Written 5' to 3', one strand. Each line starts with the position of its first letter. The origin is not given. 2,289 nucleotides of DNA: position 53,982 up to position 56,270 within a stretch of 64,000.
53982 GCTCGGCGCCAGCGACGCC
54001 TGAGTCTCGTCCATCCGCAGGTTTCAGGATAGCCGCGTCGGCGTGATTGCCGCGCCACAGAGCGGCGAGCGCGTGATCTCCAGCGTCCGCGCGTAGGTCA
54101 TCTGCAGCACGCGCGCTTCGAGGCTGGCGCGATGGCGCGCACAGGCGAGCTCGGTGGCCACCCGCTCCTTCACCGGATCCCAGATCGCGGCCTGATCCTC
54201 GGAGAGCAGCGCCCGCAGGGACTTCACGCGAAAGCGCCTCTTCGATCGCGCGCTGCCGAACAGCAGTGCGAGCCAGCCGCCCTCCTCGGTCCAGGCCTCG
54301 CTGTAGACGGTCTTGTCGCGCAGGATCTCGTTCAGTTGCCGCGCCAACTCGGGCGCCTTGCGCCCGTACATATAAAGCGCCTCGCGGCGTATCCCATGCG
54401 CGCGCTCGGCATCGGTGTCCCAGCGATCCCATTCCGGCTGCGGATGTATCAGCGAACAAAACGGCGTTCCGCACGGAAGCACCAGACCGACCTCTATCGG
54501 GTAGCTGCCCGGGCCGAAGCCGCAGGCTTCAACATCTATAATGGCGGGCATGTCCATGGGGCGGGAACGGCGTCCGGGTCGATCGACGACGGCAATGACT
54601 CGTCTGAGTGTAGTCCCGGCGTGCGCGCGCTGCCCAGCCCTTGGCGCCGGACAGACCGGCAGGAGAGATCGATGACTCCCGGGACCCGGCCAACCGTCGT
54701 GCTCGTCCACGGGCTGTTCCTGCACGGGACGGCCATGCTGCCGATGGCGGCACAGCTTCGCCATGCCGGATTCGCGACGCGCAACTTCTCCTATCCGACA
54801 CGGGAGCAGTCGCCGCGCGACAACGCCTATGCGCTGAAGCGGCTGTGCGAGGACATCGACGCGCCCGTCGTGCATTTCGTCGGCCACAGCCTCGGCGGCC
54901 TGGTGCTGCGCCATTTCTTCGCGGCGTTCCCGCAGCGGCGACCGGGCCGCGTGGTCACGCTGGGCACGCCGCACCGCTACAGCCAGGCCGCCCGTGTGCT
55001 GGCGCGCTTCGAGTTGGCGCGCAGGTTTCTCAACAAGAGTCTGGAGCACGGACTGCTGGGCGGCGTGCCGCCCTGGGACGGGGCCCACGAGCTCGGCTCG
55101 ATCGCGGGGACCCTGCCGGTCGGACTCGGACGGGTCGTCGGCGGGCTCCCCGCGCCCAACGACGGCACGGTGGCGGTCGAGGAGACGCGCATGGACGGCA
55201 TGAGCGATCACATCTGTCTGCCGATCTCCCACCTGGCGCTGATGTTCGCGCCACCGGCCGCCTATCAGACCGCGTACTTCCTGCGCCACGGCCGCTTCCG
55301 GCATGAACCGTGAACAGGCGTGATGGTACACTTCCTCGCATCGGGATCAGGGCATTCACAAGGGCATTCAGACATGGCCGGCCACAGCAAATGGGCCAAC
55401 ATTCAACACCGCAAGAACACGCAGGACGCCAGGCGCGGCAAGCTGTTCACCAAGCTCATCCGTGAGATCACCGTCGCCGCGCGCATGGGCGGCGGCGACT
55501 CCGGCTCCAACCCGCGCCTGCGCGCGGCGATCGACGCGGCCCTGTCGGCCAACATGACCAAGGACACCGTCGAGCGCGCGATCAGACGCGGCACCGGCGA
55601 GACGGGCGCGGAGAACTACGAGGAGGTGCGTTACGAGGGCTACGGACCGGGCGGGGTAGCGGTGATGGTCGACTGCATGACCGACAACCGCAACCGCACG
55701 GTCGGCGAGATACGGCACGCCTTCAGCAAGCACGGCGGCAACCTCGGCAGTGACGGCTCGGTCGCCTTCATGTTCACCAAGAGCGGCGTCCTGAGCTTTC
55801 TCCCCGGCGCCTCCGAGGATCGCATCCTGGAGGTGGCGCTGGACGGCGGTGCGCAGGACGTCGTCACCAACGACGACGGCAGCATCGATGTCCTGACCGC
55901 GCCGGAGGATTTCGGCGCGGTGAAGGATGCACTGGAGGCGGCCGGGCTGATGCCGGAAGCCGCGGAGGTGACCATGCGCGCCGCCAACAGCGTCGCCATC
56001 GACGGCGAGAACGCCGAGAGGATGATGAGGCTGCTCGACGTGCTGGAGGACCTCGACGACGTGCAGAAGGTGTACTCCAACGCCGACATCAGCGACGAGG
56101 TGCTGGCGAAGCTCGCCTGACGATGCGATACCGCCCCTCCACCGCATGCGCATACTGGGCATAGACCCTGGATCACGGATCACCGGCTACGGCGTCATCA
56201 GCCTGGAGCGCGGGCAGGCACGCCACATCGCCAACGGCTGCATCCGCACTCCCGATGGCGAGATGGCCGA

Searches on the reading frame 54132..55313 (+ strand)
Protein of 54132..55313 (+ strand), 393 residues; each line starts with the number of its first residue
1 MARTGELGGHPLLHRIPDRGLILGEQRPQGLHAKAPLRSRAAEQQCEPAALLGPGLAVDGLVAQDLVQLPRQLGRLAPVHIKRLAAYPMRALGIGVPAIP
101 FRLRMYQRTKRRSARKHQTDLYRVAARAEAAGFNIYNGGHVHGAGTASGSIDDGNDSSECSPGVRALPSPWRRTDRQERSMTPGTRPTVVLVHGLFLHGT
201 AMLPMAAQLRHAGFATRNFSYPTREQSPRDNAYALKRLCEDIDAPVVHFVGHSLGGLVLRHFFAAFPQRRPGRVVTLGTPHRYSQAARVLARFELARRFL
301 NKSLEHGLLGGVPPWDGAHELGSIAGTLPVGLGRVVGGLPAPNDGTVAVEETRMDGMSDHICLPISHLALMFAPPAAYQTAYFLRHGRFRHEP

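Call 59: search_protein_families(library=pfam, proteins=[window:54132-55313:+], max_evalue=0.0001)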
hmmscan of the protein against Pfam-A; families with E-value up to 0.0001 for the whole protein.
window:54132-55313:+ (393 aa): 1 family
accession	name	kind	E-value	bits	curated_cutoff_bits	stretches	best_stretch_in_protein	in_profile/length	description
PF12697.13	Abhydrolase_6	-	2.8e-06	28.6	26.3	1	189-302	1-117/217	Alpha/beta hydrolase family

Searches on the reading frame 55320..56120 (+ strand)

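Call 59: search_protein_families(library=pfam, proteins=[window:55320-56120:+], max_evalue=0.0001)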
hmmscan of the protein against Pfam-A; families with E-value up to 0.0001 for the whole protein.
window:55320-56120:+ (266 aa): 2 families
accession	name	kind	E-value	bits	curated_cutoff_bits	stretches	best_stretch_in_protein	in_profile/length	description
PF01709.26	Transcrip_reg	-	3e-61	206.3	27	1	100-255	1-160/160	TACO1/YebC second and third domain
PF20772.2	TACO1_YebC_N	-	7.4e-33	113.3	36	1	23-94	1-73/73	TACO1/YebC protein N-terminal domain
